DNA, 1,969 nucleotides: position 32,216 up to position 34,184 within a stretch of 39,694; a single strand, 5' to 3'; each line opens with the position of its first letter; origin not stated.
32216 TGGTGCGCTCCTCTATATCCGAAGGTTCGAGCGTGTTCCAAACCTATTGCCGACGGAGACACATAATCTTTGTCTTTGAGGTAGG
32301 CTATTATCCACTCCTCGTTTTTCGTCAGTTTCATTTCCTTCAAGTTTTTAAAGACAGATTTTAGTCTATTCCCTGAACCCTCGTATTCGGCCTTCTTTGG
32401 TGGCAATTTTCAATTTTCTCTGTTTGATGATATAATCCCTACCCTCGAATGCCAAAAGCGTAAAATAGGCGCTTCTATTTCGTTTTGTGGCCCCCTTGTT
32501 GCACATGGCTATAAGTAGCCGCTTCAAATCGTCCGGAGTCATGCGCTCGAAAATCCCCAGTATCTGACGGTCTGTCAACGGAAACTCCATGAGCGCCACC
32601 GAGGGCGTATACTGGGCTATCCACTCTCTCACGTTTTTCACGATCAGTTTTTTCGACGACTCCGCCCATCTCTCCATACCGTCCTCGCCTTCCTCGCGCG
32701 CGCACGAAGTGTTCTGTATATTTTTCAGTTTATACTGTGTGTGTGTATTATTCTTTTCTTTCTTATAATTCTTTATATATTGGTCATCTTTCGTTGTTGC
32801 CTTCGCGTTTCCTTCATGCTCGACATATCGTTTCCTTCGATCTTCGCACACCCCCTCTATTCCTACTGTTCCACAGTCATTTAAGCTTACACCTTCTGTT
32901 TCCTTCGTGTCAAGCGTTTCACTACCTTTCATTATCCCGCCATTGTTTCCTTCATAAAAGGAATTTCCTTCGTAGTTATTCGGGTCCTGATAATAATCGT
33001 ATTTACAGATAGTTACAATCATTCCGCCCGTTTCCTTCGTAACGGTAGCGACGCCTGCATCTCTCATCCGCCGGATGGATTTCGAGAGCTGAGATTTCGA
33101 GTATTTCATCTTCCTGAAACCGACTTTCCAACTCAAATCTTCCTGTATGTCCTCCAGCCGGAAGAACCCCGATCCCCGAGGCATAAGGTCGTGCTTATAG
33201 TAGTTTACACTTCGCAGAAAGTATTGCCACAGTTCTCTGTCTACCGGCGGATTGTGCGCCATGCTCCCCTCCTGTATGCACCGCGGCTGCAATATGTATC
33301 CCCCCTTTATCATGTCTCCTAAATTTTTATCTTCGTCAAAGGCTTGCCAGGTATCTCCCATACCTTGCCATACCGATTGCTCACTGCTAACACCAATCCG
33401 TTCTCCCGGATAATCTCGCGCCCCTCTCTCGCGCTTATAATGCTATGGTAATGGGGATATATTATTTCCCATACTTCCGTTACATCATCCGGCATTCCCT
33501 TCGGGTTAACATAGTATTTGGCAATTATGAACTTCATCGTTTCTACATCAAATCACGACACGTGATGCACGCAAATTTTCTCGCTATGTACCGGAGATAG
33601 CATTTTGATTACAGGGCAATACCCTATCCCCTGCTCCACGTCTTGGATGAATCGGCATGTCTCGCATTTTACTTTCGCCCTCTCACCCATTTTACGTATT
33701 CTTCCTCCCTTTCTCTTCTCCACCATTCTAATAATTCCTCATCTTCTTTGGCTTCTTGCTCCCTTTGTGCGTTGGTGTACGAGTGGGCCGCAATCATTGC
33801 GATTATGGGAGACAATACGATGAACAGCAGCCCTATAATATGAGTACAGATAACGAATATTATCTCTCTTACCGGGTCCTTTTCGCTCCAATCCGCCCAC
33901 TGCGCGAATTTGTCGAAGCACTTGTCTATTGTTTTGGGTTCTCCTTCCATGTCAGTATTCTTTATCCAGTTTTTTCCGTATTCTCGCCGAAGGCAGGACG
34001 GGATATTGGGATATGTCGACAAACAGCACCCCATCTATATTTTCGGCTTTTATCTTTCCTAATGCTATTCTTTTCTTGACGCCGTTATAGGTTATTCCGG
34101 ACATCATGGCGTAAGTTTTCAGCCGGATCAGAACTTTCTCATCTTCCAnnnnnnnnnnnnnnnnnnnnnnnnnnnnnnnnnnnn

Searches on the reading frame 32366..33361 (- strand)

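Call 15: search_protein_families(library=phrogs, proteins=[window:32366-33361:-], max_evalue=0.001)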
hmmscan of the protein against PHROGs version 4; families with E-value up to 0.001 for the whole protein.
window:32366-33361:- (331 aa): 1 family
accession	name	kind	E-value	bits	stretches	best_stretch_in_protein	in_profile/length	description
phrog_2514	-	DNA, RNA and nucleotide metabolism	1.5e-10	41.9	1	19-247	2-190/270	DnaD-like helicase loader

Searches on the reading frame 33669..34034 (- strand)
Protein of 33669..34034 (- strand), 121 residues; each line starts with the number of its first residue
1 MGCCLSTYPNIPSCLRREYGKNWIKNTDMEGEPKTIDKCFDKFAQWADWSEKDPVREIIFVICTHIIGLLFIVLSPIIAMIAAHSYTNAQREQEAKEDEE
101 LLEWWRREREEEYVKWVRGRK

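Call 74: search_protein_families(library=pfam, proteins=[window:33669-34034:-], max_evalue=0.01)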
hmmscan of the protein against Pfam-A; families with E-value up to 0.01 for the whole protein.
window:33669-34034:- (121 aa): 1 family
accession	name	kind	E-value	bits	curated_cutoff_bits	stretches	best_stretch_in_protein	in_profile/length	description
PF11368.13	DUF3169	-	0.0047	17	31.6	1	45-114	29-101/250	Protein of unknown function (DUF3169)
